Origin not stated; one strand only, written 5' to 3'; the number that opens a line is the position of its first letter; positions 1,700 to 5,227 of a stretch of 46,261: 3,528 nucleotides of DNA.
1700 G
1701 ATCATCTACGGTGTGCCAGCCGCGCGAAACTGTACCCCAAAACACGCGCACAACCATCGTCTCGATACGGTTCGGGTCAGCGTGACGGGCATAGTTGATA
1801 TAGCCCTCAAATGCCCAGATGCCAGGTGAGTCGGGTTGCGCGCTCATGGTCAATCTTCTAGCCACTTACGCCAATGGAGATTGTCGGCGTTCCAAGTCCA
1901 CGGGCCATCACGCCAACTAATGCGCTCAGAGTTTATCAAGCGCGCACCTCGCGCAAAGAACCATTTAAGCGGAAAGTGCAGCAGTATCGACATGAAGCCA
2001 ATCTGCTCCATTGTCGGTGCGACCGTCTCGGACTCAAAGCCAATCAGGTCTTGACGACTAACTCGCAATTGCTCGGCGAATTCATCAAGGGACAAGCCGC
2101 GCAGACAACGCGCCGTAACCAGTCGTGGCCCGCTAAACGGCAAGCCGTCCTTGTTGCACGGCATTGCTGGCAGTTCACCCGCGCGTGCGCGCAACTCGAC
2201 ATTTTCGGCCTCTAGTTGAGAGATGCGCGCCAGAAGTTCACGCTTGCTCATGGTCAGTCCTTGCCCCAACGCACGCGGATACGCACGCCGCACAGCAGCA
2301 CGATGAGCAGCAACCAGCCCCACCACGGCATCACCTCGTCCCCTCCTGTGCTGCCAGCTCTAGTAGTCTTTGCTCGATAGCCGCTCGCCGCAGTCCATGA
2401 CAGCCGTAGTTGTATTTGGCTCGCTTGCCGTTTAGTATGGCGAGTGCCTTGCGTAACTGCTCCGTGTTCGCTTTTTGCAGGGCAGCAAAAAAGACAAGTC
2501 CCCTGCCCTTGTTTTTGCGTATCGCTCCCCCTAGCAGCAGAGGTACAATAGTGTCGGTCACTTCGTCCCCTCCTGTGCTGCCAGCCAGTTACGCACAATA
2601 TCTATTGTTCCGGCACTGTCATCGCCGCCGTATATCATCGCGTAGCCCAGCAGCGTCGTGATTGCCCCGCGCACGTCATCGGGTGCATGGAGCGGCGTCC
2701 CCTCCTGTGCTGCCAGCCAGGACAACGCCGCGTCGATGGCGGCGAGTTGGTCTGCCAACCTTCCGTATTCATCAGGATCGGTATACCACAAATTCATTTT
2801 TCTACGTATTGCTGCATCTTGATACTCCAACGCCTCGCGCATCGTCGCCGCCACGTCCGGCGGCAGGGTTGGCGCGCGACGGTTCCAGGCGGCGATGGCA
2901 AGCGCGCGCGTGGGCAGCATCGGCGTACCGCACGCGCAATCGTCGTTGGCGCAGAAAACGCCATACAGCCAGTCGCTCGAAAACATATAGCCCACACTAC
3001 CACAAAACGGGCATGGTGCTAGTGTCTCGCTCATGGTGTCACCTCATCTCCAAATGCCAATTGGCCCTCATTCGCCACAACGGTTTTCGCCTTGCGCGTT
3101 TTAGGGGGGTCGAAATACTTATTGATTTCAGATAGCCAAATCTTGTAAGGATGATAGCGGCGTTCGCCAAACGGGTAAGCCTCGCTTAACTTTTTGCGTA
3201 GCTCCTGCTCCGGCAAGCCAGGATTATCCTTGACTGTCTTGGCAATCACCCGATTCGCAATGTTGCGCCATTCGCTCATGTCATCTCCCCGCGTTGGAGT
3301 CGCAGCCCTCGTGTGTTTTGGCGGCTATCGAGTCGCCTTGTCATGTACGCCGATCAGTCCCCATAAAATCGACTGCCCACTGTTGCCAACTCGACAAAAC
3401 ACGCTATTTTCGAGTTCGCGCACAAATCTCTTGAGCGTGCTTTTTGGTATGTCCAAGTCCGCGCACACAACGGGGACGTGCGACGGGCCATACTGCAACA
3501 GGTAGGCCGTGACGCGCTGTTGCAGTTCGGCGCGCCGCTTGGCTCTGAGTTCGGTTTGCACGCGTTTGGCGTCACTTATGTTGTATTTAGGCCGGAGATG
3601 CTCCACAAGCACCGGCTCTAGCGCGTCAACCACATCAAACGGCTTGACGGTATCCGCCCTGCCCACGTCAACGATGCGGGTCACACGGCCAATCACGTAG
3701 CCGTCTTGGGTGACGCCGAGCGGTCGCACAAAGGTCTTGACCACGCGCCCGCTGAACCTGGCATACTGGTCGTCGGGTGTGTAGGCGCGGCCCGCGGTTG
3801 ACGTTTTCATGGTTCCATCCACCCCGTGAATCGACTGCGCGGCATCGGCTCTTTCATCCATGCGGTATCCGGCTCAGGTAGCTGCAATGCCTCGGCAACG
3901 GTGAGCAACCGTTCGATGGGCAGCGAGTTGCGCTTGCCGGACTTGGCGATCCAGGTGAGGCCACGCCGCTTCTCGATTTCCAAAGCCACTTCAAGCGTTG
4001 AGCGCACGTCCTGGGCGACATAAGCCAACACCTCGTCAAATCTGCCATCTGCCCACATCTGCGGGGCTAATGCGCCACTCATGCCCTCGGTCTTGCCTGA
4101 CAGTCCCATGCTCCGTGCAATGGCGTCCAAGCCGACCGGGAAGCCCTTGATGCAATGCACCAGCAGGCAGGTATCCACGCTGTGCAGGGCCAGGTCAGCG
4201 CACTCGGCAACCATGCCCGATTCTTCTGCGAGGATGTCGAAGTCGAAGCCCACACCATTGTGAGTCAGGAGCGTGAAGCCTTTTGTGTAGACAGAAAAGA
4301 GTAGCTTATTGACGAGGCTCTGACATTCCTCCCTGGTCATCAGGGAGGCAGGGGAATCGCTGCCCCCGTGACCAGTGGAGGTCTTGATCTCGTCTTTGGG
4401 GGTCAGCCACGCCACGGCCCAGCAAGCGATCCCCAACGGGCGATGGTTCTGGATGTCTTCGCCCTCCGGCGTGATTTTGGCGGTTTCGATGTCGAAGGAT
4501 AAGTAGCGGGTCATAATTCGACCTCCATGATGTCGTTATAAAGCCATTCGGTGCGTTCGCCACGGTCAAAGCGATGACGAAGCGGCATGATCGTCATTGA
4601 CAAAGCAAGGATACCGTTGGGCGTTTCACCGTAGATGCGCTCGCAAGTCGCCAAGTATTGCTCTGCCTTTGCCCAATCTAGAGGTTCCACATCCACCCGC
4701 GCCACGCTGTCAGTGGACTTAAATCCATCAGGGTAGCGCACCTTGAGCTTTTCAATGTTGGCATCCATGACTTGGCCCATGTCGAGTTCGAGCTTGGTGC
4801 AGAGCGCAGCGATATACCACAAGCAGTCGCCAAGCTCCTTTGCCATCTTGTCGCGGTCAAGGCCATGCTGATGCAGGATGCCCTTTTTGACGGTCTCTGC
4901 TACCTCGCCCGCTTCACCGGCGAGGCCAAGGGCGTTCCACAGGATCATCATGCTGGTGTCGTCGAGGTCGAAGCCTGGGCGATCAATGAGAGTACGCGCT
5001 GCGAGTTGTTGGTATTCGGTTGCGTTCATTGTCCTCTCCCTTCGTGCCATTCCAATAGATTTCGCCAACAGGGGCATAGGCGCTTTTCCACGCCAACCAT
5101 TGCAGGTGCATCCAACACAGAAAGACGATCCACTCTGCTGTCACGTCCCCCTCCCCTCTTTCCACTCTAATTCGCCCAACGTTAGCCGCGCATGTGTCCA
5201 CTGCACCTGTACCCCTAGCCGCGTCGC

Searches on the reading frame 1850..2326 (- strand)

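Call 53: search_protein_families(library=pfam, proteins=[window:1850-2326:-], max_evalue=0.01)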
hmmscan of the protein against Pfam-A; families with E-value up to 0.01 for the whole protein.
window:1850-2326:- (158 aa): 2 families
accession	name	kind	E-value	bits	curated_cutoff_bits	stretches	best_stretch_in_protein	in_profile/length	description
PF01381.28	HTH_3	-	0.00035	21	23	1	72-123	4-55/55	Helix-turn-helix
PF12844.13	HTH_19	-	0.0024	18.2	30.2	1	68-122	3-57/64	Helix-turn-helix domain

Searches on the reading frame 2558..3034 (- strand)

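Call 53: search_protein_families(library=pfam, proteins=[window:2558-3034:-], max_evalue=0.01)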
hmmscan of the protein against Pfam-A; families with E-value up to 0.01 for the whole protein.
window:2558-3034:- (158 aa): 1 family
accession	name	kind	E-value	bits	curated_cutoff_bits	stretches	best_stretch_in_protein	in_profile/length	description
PF14354.12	Lar_restr_allev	-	1.2e-10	41.9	28.6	1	4-54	2-58/58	Restriction alleviation protein Lar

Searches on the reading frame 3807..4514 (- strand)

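Call 53: search_protein_families(library=pfam, proteins=[window:3807-4514:-], max_evalue=0.01)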
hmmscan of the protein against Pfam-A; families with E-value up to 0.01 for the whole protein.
window:3807-4514:- (235 aa): 2 families
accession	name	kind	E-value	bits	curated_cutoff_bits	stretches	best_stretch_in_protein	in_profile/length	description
PF10108.15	DNA_pol_B_exo2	-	9.5e-08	32.4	24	1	126-184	120-177/213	Predicted 3'-5' exonuclease related to the exonuclease domain of PolB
PF13482.12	RNase_H_2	-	4.6e-05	23.8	22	1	73-176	52-160/165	RNase_H superfamily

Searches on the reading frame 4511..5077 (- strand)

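Call 53: search_protein_families(library=pfam, proteins=[window:4511-5077:-], max_evalue=0.01)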
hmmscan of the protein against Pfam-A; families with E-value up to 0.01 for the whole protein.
window:4511-5077:- (188 aa): 1 family
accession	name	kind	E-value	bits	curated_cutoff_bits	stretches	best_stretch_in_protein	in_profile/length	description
PF03819.22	MazG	-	1.1e-12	48.5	22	1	50-119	8-74/74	MazG nucleotide pyrophosphohydrolase domain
